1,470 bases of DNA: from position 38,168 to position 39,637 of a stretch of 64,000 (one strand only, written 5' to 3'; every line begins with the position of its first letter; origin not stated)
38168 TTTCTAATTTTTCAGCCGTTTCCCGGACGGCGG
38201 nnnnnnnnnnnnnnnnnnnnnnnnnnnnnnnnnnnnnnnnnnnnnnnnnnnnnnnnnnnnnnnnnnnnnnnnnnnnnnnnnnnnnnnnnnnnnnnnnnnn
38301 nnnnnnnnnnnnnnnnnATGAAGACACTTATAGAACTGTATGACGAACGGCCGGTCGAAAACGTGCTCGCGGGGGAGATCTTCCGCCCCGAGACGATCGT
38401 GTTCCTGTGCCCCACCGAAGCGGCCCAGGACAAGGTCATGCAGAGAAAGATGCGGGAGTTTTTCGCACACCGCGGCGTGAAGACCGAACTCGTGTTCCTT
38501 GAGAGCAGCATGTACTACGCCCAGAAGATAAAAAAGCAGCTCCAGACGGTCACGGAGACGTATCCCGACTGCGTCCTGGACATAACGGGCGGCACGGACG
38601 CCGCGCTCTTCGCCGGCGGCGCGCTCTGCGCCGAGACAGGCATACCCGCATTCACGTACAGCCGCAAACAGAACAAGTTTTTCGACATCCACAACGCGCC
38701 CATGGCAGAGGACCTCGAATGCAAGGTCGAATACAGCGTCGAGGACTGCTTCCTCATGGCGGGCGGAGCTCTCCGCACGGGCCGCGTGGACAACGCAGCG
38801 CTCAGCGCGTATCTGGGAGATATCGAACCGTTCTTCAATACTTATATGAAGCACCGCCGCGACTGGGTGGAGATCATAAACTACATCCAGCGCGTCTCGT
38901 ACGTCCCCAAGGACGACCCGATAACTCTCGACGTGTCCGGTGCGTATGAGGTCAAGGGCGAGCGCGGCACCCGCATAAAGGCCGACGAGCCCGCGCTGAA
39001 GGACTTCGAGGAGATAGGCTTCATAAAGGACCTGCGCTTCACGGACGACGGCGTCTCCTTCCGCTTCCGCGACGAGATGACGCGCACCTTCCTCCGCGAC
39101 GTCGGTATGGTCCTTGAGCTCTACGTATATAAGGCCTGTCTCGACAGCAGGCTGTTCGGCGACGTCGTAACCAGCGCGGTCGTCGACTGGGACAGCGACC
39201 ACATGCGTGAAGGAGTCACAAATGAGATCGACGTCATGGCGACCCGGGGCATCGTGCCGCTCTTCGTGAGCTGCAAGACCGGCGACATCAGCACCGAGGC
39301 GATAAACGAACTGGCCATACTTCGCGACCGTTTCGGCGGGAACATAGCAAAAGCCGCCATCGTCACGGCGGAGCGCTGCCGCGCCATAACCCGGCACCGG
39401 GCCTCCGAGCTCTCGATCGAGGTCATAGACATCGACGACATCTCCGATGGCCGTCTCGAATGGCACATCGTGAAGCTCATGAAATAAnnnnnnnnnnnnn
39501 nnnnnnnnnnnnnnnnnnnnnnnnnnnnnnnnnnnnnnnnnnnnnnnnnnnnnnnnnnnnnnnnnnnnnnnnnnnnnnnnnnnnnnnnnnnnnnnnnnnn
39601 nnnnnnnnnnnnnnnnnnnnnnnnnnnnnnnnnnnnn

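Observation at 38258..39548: Orphan Card1/Can2-like CARF-nuclease with no CRISPR-Cas or cyclase in the window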

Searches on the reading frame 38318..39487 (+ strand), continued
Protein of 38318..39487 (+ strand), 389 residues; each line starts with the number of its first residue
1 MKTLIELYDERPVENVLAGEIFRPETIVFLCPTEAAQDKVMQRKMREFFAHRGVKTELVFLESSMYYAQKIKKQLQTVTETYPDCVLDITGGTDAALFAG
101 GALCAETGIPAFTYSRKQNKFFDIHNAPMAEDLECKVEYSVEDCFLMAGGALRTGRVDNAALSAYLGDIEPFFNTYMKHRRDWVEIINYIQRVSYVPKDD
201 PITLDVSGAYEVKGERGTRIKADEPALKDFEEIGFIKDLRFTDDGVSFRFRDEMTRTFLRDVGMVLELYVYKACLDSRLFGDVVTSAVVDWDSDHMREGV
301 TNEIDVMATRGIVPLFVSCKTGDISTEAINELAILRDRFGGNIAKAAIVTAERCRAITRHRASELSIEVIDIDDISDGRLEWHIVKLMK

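Call 69: search_protein_families(library=padloc, proteins=[L090:6587-9985:+, L092:7882-9984:+, P0328, P0240], max_evalue=0.001)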
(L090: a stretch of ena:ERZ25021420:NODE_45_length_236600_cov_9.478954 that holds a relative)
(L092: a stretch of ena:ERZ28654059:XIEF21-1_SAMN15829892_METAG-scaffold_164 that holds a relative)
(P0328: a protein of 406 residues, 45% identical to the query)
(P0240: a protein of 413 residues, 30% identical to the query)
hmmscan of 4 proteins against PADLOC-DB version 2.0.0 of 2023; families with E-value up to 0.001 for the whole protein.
L090:6587-9985:+ (1132 aa): 11 families
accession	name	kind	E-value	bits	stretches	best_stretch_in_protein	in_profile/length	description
PDLC02196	IetA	-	3.2e-44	149.9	2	620-940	18-318/374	-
PDLC02195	IetA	-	8.1e-33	112.3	1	646-928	51-321/395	-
PDLC04232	IetA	-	9.7e-32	108.7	2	681-925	66-298/330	-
PDLC03838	DolB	-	8.5e-25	85.8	1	63-340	26-278/375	-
PDLC04606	PDC-M37B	-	1.3e-20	72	1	180-352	136-306/390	-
PDLC04231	IetA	-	1.6e-19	68.7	2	725-871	110-247/262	-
PDLC04605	PDC-M37B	-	2.1e-15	54.8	1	169-347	252-431/518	-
PDLC00915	TRIP13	-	4.6e-15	53.8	1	734-884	65-224/302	TRIP13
PDLC00914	TRIP13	-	3.8e-12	44.3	1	727-886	66-233/302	TRIP13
PDLC04140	mad8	-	4.4e-08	31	1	729-917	24-128/314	mads_8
PDLC03920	MkoA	-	0.00016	18.1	0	734-751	633-650/1112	-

L092:7882-9984:+ (700 aa): 0 families

P0328 (406 aa): 14 families
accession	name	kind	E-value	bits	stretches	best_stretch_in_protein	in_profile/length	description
PDLC01881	CARF4--CARF_PDDEXK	-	6e-34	115.8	1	3-401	6-373/378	-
PDLC01895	CARF4--CARF_PDDEXK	-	5.5e-31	105.9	1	2-404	3-385/397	-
PDLC01880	CARF4--CARF_PDDEXK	-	3.5e-26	90.4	1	10-402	10-360/364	-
PDLC01884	CARF4--CARF_PDDEXK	-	5.9e-16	56.8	1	3-362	5-343/382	-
PDLC01890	CARF4--CARF_PDDEXK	-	7e-11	40.1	1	57-360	51-318/366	-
PDLC01898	CARF4--CARF_PDDEXK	-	2.7e-10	38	1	243-388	155-284/296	-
PDLC01619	Csx1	-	8.5e-10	36.3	1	10-363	10-309/330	CAS-III; associated_signaling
PDLC01968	CARF_PDDEXK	-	9.1e-10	36.2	1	197-387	193-346/361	-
PDLC01037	Csx1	-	1.2e-09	36.2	1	11-402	12-316/320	ARF+Nuclease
PDLC01882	CARF4--CARF_PDDEXK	-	3.2e-06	23.9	1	268-361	439-531/569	-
PDLC01897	CARF4--CARF_PDDEXK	-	1.7e-05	22.3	1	247-389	233-353/369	-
PDLC01848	CARF3--CARF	-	0.00017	19.3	1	20-99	22-100/197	-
PDLC01903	CARF4--CARF_PDDEXK_TM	-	0.00058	17.4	1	250-391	256-373/380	-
PDLC01044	Csa3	-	0.00081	17.3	0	7-103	10-105/194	Type I-A associated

P0240 (413 aa): 16 families
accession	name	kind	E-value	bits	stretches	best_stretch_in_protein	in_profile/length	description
PDLC01895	CARF4--CARF_PDDEXK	-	7.1e-33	112.2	1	2-411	3-385/397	-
PDLC01881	CARF4--CARF_PDDEXK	-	2.7e-28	97.2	1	2-408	5-377/378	-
PDLC01880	CARF4--CARF_PDDEXK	-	1.7e-23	81.5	1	2-405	3-360/364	-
PDLC01884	CARF4--CARF_PDDEXK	-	9.2e-18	62.8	1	3-368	5-342/382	-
PDLC01037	Csx1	-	2.2e-16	58.3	1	7-408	9-319/320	ARF+Nuclease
PDLC01890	CARF4--CARF_PDDEXK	-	3.4e-13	47.7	1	9-368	10-319/366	-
PDLC01619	Csx1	-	4.5e-12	43.8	1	3-385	4-317/330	CAS-III; associated_signaling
PDLC01968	CARF_PDDEXK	-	2e-10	38.4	1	252-385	227-332/361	-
PDLC01887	CARF4--CARF_PDDEXK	-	4.6e-10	37.5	1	2-107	3-105/285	-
PDLC01900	CARF4--CARF_PDDEXK_AAA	-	5.1e-09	33.3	1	310-369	477-530/556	-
PDLC01898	CARF4--CARF_PDDEXK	-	1.5e-08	32.3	1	314-395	206-286/296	-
PDLC01882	CARF4--CARF_PDDEXK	-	8.9e-08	29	1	316-394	480-553/569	-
PDLC01889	CARF4--CARF_PDDEXK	-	9.9e-06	23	1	318-369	270-321/367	-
PDLC01903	CARF4--CARF_PDDEXK_TM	-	2.9e-05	21.6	1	315-397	294-373/380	-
PDLC01512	Csx1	-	4.6e-05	20.7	1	17-408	22-381/382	CAS-III; associated_signaling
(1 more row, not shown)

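Call 78: fold_search(model_id=the predicted structure, library=viral)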
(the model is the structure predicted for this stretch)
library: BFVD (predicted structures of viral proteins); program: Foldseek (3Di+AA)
matches with E <= 10: 999; with E <= 0.001: 3
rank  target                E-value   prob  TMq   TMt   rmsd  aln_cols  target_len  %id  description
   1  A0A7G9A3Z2            9.6e-05  1.00  0.23  0.28  14.6       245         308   11  Uncharacterized protein [Bacteriophage sp.]
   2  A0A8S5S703            2.7e-04  0.99  0.23  0.23  29.1       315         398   12  Restriction endonuclease [Siphoviridae sp. ctVDy27]
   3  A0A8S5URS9            8.3e-04  1.00  0.21  0.24  12.4       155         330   16  Restriction endonuclease [Siphoviridae sp. cthae16]
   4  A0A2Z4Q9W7            1.3e-03  1.00  0.24  0.39  10.7       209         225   13  (no name in the UniProt tables at hand)
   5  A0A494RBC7            1.4e-03  0.99  0.21  0.46   9.2       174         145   10  (no name in the UniProt tables at hand)
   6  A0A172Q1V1            2.1e-03  1.00  0.24  0.44   6.4       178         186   10  Uncharacterized protein [Escherichia phage MX01]
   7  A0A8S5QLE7            2.8e-03  1.00  0.23  0.32   4.5       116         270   18  Restriction endonuclease [Siphoviridae sp. ctVCm11]
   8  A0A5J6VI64            3.8e-03  1.00  0.18  0.33   4.9        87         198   18  Restriction endonuclease type IV Mrr domain-containing protein [Megaviridae environmental sample]
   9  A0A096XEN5            4.8e-03  0.99  0.19  0.49   5.4       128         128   12  Uncharacterized protein [Escherichia phage phi191]
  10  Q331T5                5.1e-03  1.00  0.17  0.31   7.2        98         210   23  (no name in the UniProt tables at hand)
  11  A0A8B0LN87            6.0e-03  1.00  0.20  0.50   3.0        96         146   17  Uncharacterized protein [uncultured archaeal virus]
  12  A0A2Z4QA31            6.0e-03  1.00  0.22  0.36   6.4       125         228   12  (no name in the UniProt tables at hand)
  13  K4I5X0                6.8e-03  1.00  0.22  0.40   7.0       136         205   17  Uncharacterized protein [Salmonella phage STML-198]
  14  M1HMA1                6.8e-03  0.99  0.16  0.19   4.5        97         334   12  (no name in the UniProt tables at hand)
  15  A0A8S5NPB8            6.8e-03  0.85  0.25  0.31  26.8       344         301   13  Restriction endonuclease [Siphoviridae sp. ctGMq5]
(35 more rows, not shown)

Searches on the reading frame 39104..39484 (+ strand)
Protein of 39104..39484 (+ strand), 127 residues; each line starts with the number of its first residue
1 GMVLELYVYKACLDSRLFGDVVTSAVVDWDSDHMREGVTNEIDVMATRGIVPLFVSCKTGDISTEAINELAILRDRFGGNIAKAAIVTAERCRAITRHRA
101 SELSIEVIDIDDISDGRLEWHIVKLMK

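Call 77: search_solved_structures(query=window:39104-39484:+, max_evalue=10, show_alignments=5)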
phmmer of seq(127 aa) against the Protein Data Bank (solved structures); distinct sequences matched with E-value up to 10: 9.
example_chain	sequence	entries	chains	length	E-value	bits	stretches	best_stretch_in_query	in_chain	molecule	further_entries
1xmx_A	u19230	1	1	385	0.037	17.8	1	37-121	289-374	hypothetical protein VC1899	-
3tpm_A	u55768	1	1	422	1.7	12.4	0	28-84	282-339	Importin subunit alpha-2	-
3ve6_A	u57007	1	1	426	1.7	12.4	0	28-84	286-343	Importin subunit alpha-2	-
3btr_C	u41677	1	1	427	1.7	12.4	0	28-84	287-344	Importin subunit alpha-2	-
3tpo_A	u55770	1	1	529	1.7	12.4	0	28-84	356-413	Importin subunit alpha-2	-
4u58_A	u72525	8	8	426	1.7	12.4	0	28-84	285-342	Importin subunit alpha-1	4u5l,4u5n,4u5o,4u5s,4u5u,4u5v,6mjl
1y2a_C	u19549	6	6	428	1.7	12.4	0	28-84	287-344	Importin alpha-2 Subunit | Importin subunit alpha-1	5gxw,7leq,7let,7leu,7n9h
3l3q_A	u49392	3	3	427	1.7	12.4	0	28-84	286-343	Importin subunit alpha-2 | Importin subunit alpha-1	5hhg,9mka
2c1m_A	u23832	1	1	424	1.7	12.4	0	28-84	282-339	IMPORTIN-ALPHA2 SUBUNIT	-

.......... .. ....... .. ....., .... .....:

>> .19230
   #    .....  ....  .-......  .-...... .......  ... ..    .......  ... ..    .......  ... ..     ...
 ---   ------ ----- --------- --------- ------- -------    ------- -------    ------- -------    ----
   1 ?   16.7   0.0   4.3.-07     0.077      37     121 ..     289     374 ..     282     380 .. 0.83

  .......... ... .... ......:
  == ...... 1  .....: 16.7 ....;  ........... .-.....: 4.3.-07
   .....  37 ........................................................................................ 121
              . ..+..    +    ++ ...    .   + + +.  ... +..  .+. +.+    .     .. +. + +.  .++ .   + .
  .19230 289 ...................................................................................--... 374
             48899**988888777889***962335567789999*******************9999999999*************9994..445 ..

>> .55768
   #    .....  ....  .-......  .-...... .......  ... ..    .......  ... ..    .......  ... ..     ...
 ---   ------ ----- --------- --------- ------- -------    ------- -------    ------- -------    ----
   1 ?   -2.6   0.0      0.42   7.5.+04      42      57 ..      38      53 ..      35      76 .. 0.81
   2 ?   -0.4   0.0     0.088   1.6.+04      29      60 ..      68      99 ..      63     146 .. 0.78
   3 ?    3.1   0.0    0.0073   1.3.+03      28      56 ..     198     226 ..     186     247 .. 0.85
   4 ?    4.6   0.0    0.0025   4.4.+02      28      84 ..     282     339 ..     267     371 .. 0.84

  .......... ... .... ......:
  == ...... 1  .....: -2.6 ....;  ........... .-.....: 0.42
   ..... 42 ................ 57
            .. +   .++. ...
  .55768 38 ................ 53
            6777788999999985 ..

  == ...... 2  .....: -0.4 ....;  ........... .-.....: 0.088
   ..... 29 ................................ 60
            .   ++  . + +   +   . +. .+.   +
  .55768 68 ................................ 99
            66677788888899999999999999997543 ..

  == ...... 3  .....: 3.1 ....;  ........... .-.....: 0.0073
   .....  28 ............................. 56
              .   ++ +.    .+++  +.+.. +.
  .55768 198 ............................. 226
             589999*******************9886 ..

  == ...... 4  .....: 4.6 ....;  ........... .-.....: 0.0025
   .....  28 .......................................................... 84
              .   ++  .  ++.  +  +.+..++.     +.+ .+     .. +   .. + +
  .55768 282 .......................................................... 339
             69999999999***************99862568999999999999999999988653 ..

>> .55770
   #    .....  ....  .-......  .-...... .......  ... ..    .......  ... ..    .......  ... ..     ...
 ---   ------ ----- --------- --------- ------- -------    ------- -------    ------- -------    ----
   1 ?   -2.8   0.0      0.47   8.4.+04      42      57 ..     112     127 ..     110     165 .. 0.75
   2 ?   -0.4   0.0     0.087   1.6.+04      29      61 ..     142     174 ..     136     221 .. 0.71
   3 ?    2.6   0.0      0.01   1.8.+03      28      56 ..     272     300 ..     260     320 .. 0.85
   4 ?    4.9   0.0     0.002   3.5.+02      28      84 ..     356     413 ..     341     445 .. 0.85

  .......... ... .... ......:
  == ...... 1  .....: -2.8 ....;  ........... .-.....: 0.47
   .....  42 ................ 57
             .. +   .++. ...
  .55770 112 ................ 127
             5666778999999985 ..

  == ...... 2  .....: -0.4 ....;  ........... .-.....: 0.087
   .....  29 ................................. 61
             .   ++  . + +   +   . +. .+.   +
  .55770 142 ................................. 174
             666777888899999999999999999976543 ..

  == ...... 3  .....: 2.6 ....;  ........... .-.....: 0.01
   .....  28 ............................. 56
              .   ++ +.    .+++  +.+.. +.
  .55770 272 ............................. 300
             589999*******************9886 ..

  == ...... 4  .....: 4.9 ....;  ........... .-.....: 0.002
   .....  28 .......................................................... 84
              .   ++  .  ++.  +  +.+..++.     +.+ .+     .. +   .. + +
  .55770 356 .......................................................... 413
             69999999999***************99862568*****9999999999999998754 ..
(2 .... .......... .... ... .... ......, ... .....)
